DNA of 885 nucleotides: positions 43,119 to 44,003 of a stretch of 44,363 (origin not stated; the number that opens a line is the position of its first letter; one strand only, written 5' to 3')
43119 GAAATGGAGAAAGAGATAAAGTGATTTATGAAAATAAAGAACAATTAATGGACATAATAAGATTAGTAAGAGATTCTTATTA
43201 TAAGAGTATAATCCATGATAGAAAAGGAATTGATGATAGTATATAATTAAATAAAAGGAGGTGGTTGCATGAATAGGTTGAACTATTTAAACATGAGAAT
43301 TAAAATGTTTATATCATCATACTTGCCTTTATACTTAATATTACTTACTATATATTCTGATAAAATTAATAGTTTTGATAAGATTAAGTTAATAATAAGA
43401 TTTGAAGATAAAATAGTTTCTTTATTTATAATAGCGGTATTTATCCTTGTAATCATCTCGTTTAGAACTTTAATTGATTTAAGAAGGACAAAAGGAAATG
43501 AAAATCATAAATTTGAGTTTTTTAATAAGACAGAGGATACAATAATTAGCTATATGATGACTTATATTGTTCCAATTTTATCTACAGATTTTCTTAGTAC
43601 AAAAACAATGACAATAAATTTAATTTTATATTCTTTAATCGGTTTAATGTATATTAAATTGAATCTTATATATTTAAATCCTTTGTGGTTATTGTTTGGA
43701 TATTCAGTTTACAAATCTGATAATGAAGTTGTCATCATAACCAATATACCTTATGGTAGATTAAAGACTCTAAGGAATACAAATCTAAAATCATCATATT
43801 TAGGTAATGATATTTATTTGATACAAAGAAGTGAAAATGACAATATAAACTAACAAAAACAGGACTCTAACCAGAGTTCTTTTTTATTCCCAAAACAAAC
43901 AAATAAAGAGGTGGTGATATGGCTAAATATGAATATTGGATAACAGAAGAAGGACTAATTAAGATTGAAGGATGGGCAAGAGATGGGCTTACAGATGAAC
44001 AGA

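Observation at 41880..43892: Two-gene accessory module (soluble ~307-aa protein plus 4-TM 194-aa protein), with a divergent 105-aa gene, inserted between the late activator and terS.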

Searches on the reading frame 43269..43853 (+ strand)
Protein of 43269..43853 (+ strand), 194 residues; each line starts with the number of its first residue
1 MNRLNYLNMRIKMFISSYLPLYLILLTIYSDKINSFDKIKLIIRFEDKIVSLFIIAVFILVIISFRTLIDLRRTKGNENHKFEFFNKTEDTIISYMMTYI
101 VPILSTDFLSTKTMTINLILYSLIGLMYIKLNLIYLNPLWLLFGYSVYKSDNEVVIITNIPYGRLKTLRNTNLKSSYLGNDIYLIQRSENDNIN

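Call 6: search_protein_families(library=padloc, proteins=[window:43269-43853:+], max_evalue=1)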
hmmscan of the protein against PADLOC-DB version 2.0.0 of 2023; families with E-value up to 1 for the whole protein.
window:43269-43853:+ (194 aa): 14 families
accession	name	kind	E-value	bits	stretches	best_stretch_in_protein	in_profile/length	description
PDLC00208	KwaA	-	8.1e-66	219.3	1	6-191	2-189/190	Unknown function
PDLC00217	KwaA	-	4.7e-43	145.1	1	9-190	7-192/193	Unknown function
PDLC00213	KwaA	-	1.3e-21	75.1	1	10-184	6-195/197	Unknown function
PDLC00214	KwaA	-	5.8e-20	70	1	9-183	5-178/181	Unknown function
PDLC00219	KwaA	-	7.5e-15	53.4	1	8-155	5-156/194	Unknown function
PDLC00215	KwaA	-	1.2e-11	42.7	1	11-150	9-154/196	Unknown function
PDLC00212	KwaA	-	1.3e-09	36.1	1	7-150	9-160/205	Unknown function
PDLC00220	KwaA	-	1.6e-09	35.8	1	13-166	11-178/198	Unknown function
PDLC00221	KwaA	-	1.6e-08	32.7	1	49-152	33-136/173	Unknown function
PDLC00216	KwaA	-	8.5e-08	30.6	1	46-185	30-170/173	Unknown function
PDLC00207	KwaA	-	4.3e-07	28.4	1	7-150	6-168/213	Unknown function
PDLC00218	KwaA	-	6.6e-06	24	1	9-149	12-141/186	Unknown function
PDLC00211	KwaA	-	3.1e-05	21.9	1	81-156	97-172/215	Unknown function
PDLC04626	PDC-M39A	-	0.0017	16.3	1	9-159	9-159/192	-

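Call 8: search_protein_families(library=pfam, proteins=[window:43269-43853:+], max_evalue=1)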
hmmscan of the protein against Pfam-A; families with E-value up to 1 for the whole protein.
window:43269-43853:+ (194 aa): 0 families

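Call 20: search_solved_structures(query=window:43269-43853:+, max_evalue=10, show_alignments=1)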
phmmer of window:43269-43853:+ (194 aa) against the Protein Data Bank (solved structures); distinct sequences matched with E-value up to 10: 2.
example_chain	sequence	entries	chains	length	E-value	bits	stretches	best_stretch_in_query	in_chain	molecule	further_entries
9mrg_A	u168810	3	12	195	8.8e-06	29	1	35-149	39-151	Kiwa protein KwaA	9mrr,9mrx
9o0i_G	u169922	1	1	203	1.2e-05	28.6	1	35-149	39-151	Kiwa protein KwaA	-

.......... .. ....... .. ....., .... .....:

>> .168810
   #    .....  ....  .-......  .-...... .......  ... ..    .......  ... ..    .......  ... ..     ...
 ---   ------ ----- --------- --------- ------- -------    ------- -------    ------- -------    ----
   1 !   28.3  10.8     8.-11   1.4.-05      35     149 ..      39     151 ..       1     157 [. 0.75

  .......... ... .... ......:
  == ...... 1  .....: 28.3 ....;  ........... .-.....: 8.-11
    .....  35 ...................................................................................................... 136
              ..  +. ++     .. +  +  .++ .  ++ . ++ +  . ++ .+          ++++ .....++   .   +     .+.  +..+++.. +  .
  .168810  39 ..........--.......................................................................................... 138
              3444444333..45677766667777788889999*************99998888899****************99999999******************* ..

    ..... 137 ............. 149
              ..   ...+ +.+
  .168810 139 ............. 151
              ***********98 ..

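Call 23: search_protein_families(library=phrogs, proteins=[window:43269-43853:+], max_evalue=0.01)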
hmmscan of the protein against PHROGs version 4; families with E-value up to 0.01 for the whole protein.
window:43269-43853:+ (194 aa): 3 families
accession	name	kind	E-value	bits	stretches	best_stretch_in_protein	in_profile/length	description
phrog_37271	-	unknown function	1.2e-62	209.6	1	96-194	1-99/99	-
phrog_7312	-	unknown function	2e-57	194.9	1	6-188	4-188/189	-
phrog_20903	-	unknown function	2.5e-06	28.7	1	37-174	17-156/176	-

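Call 35: find_homologous_proteins(query=window:43269-43853:+)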
Query window:43269-43853:+ (194 aa): 116 proteins with E <= 0.001 among 253 candidates.
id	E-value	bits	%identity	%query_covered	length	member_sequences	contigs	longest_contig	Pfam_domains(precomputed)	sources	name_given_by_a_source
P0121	7.5e-114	396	100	100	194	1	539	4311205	PF28043.1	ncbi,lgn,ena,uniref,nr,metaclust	ncbi:TPA: hypothetical protein KRE09_003981 [Clostridioides difficile]|uniref:Uncharacterized protei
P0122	2.8e-113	394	99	100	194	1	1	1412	PF28043.1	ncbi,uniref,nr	ncbi:hypothetical protein [Clostridioides difficile]|uniref:hypothetical protein n=1 Tax=Clostridioi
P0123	2.7e-102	358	94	98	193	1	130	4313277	PF28043.1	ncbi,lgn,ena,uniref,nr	ncbi:Uncharacterised protein [Clostridioides difficile]|uniref:Uncharacterized protein n=1 Tax=Clost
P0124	6.3e-102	357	93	98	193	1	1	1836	PF28043.1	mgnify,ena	mgnify:FL=1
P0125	1.5e-100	353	93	98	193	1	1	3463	PF28043.1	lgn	-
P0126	9.7e-100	350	92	98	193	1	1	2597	PF28043.1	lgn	-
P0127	1.6e-94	333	93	92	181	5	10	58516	PF28043.1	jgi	jgi:hypothetical protein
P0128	6.7e-69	249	65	99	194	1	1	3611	PF28043.1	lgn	-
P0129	1.2e-67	245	64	99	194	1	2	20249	PF28043.1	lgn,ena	-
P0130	5.4e-67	243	65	99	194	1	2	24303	PF28043.1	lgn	-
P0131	2.7e-66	241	64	99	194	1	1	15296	PF28043.1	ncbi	ncbi:MAG: hypothetical protein ACRCW0_04860 [Clostridium sp.]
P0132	2.1e-65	238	62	98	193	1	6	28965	PF28043.1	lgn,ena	-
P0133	3.8e-65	237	62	98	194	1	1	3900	PF28043.1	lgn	-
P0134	1.6e-63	232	62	97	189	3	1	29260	PF28043.1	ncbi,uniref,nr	ncbi:hypothetical protein [Metaclostridioides mangenotii]|uniref:hypothetical protein n=1 Tax=Metacl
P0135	4.5e-63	230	94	64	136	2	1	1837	PF28043.1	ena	-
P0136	8.6e-63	229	60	99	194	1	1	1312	PF28043.1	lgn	-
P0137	1.0e-62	229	63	98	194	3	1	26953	PF28043.1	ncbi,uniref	ncbi:hypothetical protein [Clostridium paraputrificum]|uniref:hypothetical protein n=1 Tax=Clostridi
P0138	8.3e-62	226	64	93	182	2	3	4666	PF28043.1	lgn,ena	-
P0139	2.4e-61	225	60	97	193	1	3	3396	PF28043.1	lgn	-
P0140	4.8e-60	221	100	58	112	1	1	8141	PF28043.1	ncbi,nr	ncbi:TPA: hypothetical protein LZB01_003024, partial [Clostridioides difficile]|nr:hypothetical prot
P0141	5.3e-60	220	55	98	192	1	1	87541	PF28043.1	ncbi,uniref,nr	ncbi:hypothetical protein [Clostridium tyrobutyricum]|uniref:hypothetical protein n=1 Tax=Clostridiu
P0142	7.1e-60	220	60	94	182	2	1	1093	PF28043.1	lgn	-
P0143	1.2e-59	219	54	98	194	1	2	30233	PF28043.1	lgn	-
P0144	1.8e-59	219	61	99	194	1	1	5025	PF28043.1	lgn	-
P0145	1.4e-57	212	59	98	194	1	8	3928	PF28043.1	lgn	-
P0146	1.8e-57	212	62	99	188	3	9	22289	PF28043.1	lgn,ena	-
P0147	1.2e-56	209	53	98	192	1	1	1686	PF28043.1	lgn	-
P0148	1.5e-56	209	61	98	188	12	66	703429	PF28043.1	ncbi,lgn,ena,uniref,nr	ncbi:hypothetical protein [Intestinibacter bartlettii]|uniref:Uncharacterized protein n=1 Tax=Intest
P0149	6.9e-56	207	53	98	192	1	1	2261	PF28043.1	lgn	-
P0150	7.3e-56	207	55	98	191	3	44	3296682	PF28043.1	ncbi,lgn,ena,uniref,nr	ncbi:hypothetical protein [Clostridium perfringens]|uniref:hypothetical protein n=1 Tax=Clostridium 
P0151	3.7e-55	205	54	98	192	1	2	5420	PF28043.1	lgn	-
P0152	5.5e-54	201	60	96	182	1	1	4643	PF28043.1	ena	-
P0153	9.4e-53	197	53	98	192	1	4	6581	PF28043.1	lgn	-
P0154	3.7e-52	195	51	98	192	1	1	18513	PF28043.1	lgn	-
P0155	5.6e-52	194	49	99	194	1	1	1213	PF28043.1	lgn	-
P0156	1.7e-51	193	51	98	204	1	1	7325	PF28043.1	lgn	-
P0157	6.4e-51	191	53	98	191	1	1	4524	PF28043.1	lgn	-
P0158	8.2e-51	190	52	98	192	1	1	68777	PF28043.1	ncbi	ncbi:MAG: hypothetical protein ACOWWH_00950 [Eubacteriaceae bacterium]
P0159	1.1e-50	190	53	92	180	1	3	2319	PF28043.1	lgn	-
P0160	8.5e-50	187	48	97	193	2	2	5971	PF28043.1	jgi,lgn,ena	-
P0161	3.1e-49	185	52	95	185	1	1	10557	PF28043.1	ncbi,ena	-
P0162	3.5e-49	185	49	98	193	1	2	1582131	PF28043.1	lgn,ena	-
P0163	7.4e-49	184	48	98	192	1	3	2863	PF28043.1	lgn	-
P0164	5.1e-47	178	52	87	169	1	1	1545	PF28043.1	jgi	-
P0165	1.6e-46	176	59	94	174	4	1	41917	PF28043.1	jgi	jgi:hypothetical protein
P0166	9.5e-44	167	47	98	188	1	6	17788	PF28043.1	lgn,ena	-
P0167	1.6e-43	167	50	94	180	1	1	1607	PF28043.1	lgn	-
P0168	9.3e-43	164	47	96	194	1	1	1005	PF28043.1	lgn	-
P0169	1.9e-42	163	46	98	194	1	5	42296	PF28043.1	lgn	-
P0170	3.0e-40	156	46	98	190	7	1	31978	PF28043.1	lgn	-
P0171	6.7e-40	155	47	92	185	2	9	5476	PF28043.1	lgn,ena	-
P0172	1.9e-39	153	45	97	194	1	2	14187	PF28043.1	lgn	-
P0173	2.5e-39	153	45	97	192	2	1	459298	PF28043.1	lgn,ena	-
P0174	6.7e-39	152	46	93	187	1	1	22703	PF28043.1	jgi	jgi:hypothetical protein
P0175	1.3e-38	151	40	98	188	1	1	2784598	PF28043.1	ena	-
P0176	1.4e-38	151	46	92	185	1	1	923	PF28043.1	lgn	-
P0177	2.2e-38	150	44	92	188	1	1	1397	PF28043.1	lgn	-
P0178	1.1e-37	148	55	73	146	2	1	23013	PF28043.1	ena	-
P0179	5.3e-37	145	43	92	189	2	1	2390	PF28043.1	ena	-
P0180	7.7e-37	145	43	92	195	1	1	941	PF28043.1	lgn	-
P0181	7.8e-37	145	41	94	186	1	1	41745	PF28043.1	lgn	-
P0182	1.5e-36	144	41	98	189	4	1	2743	PF28043.1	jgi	jgi:hypothetical protein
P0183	4.7e-36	142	41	98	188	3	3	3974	PF28043.1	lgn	-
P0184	5.7e-36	142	43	94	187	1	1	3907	PF28043.1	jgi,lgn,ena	-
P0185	5.8e-36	142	45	92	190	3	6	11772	PF28043.1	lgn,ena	-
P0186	8.6e-36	142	44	92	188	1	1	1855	PF28043.1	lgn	-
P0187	2.5e-35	140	42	92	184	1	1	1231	PF28043.1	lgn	-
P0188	2.6e-35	140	42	94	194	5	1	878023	PF28043.1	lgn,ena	-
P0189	1.1e-34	138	47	82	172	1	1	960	PF28043.1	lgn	-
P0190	8.0e-34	135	40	92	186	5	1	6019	PF28043.1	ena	-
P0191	3.4e-33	133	41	95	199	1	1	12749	PF28043.1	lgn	-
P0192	3.4e-33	133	39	99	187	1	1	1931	PF28043.1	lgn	-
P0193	6.5e-33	132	45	90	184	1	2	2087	PF28043.1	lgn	-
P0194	6.7e-33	132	39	99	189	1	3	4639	PF28043.1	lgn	-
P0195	1.2e-32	131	43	92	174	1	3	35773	PF28043.1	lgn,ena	-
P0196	1.2e-32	131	42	92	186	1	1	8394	PF28043.1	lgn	-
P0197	2.3e-32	130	40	92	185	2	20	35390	PF28043.1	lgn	-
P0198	2.8e-32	130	41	98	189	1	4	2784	PF28043.1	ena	-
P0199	3.1e-32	130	40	94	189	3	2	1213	PF28043.1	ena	-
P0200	3.5e-32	130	41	94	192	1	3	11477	PF28043.1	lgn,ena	-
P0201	6.4e-32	129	40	93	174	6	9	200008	PF28043.1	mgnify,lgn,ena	mgnify:CR=1 FL=1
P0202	2.2e-31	127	41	95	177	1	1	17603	PF28043.1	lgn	-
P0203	2.4e-31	127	43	92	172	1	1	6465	PF28043.1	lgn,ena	-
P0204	3.8e-31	126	43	94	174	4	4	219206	PF28043.1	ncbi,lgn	-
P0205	4.4e-31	126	39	97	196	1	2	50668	PF28043.1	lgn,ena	-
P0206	6.3e-31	126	40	81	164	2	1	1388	PF28043.1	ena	-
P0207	7.4e-31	125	40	95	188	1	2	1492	PF28043.1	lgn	-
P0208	3.1e-30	123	40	95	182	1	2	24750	PF28043.1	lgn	-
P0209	3.4e-30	123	42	80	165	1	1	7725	PF28043.1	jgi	jgi:hypothetical protein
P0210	6.1e-30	122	41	94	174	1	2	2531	PF28043.1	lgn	-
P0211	1.3e-29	121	34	98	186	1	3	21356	PF28043.1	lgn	-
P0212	3.0e-29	120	41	86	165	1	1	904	PF28043.1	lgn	-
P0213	4.6e-29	120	40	94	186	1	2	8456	PF28043.1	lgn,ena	-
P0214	5.4e-29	119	36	94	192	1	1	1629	PF28043.1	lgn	-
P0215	7.1e-29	119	39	99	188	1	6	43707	PF28043.1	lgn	-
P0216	1.7e-28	118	37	95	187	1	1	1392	PF28043.1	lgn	-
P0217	1.7e-28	118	39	63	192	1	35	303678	PF28043.1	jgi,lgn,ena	jgi:hypothetical protein cdifA_08257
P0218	2.5e-28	117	39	97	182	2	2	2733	PF28043.1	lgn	-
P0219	5.5e-28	116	37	94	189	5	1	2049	PF28043.1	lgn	-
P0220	5.8e-28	116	42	76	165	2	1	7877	PF28043.1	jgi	-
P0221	6.1e-28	116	40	93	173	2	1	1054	PF28043.1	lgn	-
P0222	1.1e-27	115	36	94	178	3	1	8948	PF28043.1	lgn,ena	-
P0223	1.8e-27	114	38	94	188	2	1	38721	PF28043.1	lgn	-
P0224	3.0e-27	114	35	98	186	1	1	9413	PF28043.1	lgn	-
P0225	3.8e-27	113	43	77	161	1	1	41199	PF28043.1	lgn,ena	-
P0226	4.1e-27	113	39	94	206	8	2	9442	PF28043.1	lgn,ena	-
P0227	5.0e-27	113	39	94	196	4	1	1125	PF28043.1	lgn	-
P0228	6.5e-27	113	40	94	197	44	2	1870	PF28043.1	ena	-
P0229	1.8e-25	108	38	92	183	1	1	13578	PF28043.1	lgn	-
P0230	1.9e-25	108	38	95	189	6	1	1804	PF28043.1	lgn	-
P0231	3.5e-25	107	48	55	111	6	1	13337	PF28043.1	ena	-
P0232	1.3e-24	105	39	63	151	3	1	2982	PF28043.1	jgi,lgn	-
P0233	2.2e-24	104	35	98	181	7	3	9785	PF28043.1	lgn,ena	-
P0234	1.8e-22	98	33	90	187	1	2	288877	PF28043.1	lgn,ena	-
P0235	2.5e-22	98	52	46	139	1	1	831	PF28043.1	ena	-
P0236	1.6e-17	82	34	92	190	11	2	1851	PF28043.1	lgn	-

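Call 46: predict_structure(alignment_id=A2)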
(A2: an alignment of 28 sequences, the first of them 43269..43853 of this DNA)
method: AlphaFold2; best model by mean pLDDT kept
length: 194 residues; sequences in the alignment: 28
mean_pLDDT: 81.2   pTM: 0.73
mean pLDDT of the five models: 81.2, 80.8, 78.8, 78.6, 78.2
residues with pLDDT >= 90: 56; 70-90: 89; 50-70: 48; < 50: 1
segments of 3 or more residues with pLDDT < 50: none
pLDDT, mean of each block of 10 residues (from residue 1): 78 86 81 82 86 91 92 91 83 63 64 67 63 71 89 88 91 90 92 69
secondary structure, 60 per line:
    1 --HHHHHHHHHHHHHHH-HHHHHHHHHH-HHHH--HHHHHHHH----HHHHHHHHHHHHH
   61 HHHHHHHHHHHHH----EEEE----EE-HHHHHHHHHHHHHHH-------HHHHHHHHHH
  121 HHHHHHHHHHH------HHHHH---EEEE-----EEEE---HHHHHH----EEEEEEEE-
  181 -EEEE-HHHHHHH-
elements in order: H3-17 H19-28 H30-33 H36-43 H48-73 E78-81 H89-103 H111-131 H138-142 E146-149 E155-158 H162-167 E172-179 E182-185 H187-193

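Call 49: find_encoding_contigs(protein=P0121, flank=8000, max_places=8)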
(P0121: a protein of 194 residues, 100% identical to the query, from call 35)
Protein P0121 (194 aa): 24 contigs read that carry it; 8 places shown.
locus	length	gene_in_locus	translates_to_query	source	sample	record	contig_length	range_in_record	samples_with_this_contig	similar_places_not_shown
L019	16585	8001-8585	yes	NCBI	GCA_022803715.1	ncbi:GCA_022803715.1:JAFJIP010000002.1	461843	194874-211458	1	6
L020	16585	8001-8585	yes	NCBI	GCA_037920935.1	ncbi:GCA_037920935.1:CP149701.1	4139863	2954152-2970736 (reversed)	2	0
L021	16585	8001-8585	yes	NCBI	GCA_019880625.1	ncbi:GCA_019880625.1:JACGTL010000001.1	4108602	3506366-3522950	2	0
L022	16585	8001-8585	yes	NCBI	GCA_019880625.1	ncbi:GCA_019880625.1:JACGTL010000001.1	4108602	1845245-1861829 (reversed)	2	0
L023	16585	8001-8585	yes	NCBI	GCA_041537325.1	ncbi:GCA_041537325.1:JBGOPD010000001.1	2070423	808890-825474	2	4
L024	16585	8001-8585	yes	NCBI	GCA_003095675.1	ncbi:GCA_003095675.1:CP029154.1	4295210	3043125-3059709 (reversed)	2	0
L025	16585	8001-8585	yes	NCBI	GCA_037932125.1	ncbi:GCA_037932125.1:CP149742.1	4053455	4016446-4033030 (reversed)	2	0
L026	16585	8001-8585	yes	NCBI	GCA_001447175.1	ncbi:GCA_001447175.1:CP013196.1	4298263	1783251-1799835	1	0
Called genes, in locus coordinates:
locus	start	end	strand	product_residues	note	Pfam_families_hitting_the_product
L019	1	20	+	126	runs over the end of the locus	-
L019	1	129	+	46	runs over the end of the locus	-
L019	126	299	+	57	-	PF12677:DUF3797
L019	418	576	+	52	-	-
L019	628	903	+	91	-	-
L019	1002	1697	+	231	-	-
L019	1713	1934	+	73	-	-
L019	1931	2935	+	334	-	PF04245:NA37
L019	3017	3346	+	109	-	-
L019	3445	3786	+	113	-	PF00472:RF-1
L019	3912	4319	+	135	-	PF05866:RusA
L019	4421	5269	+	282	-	PF10543:ORF6N, PF10552:ORF6C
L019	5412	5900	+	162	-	-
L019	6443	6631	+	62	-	-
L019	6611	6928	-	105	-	-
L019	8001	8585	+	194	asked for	PF28043:KwaA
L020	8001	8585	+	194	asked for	PF28043:KwaA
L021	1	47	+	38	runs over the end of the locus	-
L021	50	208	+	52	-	-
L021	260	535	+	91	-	-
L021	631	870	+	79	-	-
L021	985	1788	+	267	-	PF02086:MethyltransfD12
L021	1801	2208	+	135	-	PF05866:RusA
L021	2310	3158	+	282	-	PF10543:ORF6N, PF10552:ORF6C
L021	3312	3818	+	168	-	PF05263:DUF722 (weak)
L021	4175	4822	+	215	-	-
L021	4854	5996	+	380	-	PF12844:HTH_19, PF13560:HTH_31, PF01381:HTH_3, PF13443:HTH_26 (faint), PF06114:Peptidase_M78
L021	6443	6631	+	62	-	-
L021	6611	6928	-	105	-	-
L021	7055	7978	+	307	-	PF16162:KwaB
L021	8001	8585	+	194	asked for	PF28043:KwaA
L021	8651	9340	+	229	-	PF13384:HTH_23 (weak), PF08281:Sigma70_r4_2 (weak)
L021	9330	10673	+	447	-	PF03237:Terminase_6N (weak), PF04466:Terminase_3, PF17288:Terminase_3C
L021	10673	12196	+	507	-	PF05133:SPP1_portal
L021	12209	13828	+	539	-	-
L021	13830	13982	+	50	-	-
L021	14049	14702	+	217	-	PF06810:Phage_scaffold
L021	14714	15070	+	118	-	-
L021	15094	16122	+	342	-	PF03864:Phage_cap_E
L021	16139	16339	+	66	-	PF23843:DUF7210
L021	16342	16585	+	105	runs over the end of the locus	-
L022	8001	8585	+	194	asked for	PF28043:KwaA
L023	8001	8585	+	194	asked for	PF28043:KwaA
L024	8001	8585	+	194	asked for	PF28043:KwaA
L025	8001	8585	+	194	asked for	PF28043:KwaA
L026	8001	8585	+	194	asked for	PF28043:KwaA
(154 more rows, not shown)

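Call 50: fold_search(model_id=the predicted structure, library=pdb)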
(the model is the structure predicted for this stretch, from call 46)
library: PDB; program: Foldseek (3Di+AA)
matches with E <= 10: 55; with E <= 0.001: 7
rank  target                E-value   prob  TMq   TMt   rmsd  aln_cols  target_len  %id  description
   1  9mrx_A                2.4e-07  1.00  0.66  0.65   4.9       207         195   20  Cryo-EM structure of KwaA-KwaB complex (released 2025-08-06)
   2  9mrg_A                9.5e-06  1.00  0.61  0.64   4.3       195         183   17  Cryo-EM structure of KwaA tetramer with C2 symmetry (released 2025-11-05)
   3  9mrr_D                9.5e-06  1.00  0.62  0.64   4.7       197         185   19  Cryo-EM structure of KwaA with C4 symmetry (released 2025-08-06)
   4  9mrr_A                1.2e-05  1.00  0.62  0.65   4.4       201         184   18  Cryo-EM structure of KwaA with C4 symmetry (released 2025-08-06)
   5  9mrr_B                5.7e-05  1.00  0.62  0.64   4.5       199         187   19  Cryo-EM structure of KwaA with C4 symmetry (released 2025-08-06)
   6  9mrg_B                3.2e-04  1.00  0.57  0.61   4.7       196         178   14  Cryo-EM structure of KwaA tetramer with C2 symmetry (released 2025-11-05)
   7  9mrg_D                3.8e-04  1.00  0.55  0.59   5.3       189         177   18  Cryo-EM structure of KwaA tetramer with C2 symmetry (released 2025-11-05)
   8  9a6d_A                1.5e+00  0.16  0.14  0.07   4.2        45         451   16  Integrative model of MTAB-YVFG by crosslinking MS and deep learning (released 2024-09-18)
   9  2n3s_MODEL_1_A        1.7e+00  0.08  0.13  0.27   6.2        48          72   14  NMR Assignments and structure of Translation initiation factor IF-1 from Burkholderia thailandensis E264. (released 2015-06-24)
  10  4ql5_B                1.9e+00  0.08  0.13  0.29   6.1        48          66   10  Crystal structure of translation initiation factor IF-1 from Streptococcus pneumoniae TIGR4 (released 2014-07-02)
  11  9s3g_M                2.7e+00  0.09  0.16  0.05   5.6        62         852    6  State 1 MAP3 RNA Pol II activated elongation complex with SETD2 and upstream hexasome (released 2025-11-12)
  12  3i4o_B                2.9e+00  0.07  0.13  0.32   6.5        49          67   12  Crystal Structure of Translation Initiation Factor 1 from Mycobacterium tuberculosis (released 2010-02-23)
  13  4bts_A0               2.9e+00  0.06  0.13  0.23   6.9        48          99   12  THE CRYSTAL STRUCTURE OF THE EUKARYOTIC 40S RIBOSOMAL SUBUNIT IN COMPLEX WITH EIF1 AND EIF1A (released 2013-07-17)
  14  4uer_0                2.9e+00  0.06  0.13  0.22   6.5        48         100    8  40S-eIF1-eIF1A-eIF3-eIF3j translation initiation complex from Lachancea kluyveri (released 2015-02-11)
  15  3i4o_A                3.4e+00  0.06  0.14  0.31   6.5        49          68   12  Crystal Structure of Translation Initiation Factor 1 from Mycobacterium tuberculosis (released 2010-02-23)
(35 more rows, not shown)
